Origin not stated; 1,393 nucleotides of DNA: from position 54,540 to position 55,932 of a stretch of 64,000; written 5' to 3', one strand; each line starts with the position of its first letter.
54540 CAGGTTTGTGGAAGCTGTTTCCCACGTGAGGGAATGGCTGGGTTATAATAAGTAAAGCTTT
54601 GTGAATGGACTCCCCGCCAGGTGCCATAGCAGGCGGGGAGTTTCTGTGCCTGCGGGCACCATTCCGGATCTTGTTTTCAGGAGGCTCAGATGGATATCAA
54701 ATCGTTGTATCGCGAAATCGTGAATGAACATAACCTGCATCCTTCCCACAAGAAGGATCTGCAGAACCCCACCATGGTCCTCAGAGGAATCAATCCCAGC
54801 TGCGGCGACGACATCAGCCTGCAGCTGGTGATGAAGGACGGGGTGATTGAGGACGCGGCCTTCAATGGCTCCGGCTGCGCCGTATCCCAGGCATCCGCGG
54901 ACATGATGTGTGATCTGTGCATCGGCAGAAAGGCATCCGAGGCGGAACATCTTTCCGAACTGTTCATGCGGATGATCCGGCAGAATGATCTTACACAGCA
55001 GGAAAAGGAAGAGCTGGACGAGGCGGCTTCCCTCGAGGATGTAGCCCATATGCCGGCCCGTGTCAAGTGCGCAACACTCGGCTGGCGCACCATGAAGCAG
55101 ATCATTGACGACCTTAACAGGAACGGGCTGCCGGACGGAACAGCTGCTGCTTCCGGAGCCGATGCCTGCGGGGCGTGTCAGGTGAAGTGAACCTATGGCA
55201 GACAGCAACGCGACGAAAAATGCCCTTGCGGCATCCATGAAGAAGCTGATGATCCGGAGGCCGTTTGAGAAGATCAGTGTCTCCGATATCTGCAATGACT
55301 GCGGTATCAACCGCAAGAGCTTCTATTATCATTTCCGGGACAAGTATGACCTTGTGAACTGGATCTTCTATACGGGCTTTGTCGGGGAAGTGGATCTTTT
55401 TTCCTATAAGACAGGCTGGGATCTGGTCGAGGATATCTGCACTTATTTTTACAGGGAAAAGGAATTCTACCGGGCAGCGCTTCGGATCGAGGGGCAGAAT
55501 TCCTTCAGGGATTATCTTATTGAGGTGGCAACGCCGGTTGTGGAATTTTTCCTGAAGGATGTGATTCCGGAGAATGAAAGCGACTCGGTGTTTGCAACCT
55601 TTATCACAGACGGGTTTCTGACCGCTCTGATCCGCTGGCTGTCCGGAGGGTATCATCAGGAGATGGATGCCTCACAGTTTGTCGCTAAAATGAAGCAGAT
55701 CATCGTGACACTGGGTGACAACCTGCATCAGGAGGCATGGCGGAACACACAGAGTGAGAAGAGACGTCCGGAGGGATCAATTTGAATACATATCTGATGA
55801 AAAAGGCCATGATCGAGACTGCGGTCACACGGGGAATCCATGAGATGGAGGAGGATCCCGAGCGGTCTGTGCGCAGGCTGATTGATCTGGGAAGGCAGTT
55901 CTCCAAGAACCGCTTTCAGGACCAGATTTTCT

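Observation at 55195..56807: TetR coupled to a radical-SAM pseudoenzyme next to the SUF operon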

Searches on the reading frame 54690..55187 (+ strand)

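Call 3: search_protein_families(library=pfam, proteins=[window:54690-55187:+], max_evalue=1)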
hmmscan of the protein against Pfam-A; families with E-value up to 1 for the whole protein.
window:54690-55187:+ (166 aa): 2 families
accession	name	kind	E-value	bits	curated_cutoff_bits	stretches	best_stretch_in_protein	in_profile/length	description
PF01592.21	NifU_N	-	5e-16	59.4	22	1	7-90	2-88/127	NifU-like N terminal domain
PF18227.6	LepB_GAP_C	-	0.051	14.4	25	1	84-113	31-60/80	LepB GAP domain C-terminal subdomain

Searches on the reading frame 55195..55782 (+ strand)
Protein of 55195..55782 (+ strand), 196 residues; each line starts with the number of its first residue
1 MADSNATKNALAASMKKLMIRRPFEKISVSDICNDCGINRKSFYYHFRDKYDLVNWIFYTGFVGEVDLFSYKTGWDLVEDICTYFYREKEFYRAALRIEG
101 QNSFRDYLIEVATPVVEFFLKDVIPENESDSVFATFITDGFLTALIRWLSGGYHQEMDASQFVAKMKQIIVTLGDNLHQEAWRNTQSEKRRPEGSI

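Call 3: search_protein_families(library=pfam, proteins=[window:55195-55782:+], max_evalue=1)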
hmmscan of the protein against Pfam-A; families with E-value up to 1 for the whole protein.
window:55195-55782:+ (196 aa): 4 families
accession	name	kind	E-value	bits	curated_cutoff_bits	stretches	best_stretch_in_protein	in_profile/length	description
PF14278.11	TetR_C_8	-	8.6e-14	51.9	26.1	1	77-169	6-100/103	Transcriptional regulator C-terminal region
PF00440.29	TetR_N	-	5.9e-09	36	24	1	17-55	7-45/47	Bacterial regulatory proteins, tetR family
PF13022.12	HTH_Tnp_1_2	-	0.0029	18.1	27.9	1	17-55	17-54/122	Helix-turn-helix of insertion element transposase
PF00165.29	HTH_AraC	-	0.07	13.7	26.6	1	26-51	8-33/42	Bacterial regulatory helix-turn-helix proteins, AraC family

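Call 4: search_protein_families(library=ncbifam, proteins=[window:55195-55782:+], max_evalue=1)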
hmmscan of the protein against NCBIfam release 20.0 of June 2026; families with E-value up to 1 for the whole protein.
window:55195-55782:+ (196 aa): 13 families
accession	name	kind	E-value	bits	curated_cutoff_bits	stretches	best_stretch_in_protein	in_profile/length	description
TIGR02366.1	DHAK_reg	equivalog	3.9e-34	118.2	129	1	6-156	3-160/176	dihydroxyacetone kinase transcriptional activator DhaS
NF008402.0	PRK11202.1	equivalog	5.4e-05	23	151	1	9-51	15-57/211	HTH-type transcriptional repressor FabR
NF007949.0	PRK10668.1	equivalog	6.3e-05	22.6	271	1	11-58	17-63/216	multidrug efflux transporter transcriptional repressor AcrR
NF051852.1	efflux_TF_MtrR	exception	0.00019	21.3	280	1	4-60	8-64/205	multidrug efflux system transcriptional repressor MtrR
NF041196.1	ScbR_bind_reg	equivalog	0.00075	19.7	150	1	4-57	4-57/191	ScbR family autoregulator-binding transcription factor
NF053516.1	TranRepPrsAVib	equivalog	0.00089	19.1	300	1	1-56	1-56/208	TetR family transcriptional repressor PsrA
TIGR03968.1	mycofact_TetR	equivalog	0.0013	18.4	224.9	1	7-54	10-57/190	mycofactocin system transcriptional regulator MftR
NF000040.3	Tn10_TetC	equivalog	0.003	17.7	425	1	6-60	13-67/197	tetracyline resistance-associated transcriptional repressor TetC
NF050111.1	TransRegSACE7040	equivalog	0.0039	17.1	250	1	10-54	5-49/186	SACE_7040 family transcriptional regulator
NF058643.1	TranRegCurRPseudo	equivalog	0.0076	15.9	300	1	6-51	7-52/193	TetR family transcriptional repressor CurR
NF007430.0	PRK09975.1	equivalog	0.023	13.8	274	1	6-58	11-63/220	acrEF/envCD operon transcriptional regulator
NF037937.1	septum_RefZ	equivalog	0.045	13.6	180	1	12-58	5-51/195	forespore capture DNA-binding protein RefZ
NF051457.1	acryl_TF_AcuR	equivalog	0.1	11.8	247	1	3-52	14-63/204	acrylate utilization transcriptional regulator AcuR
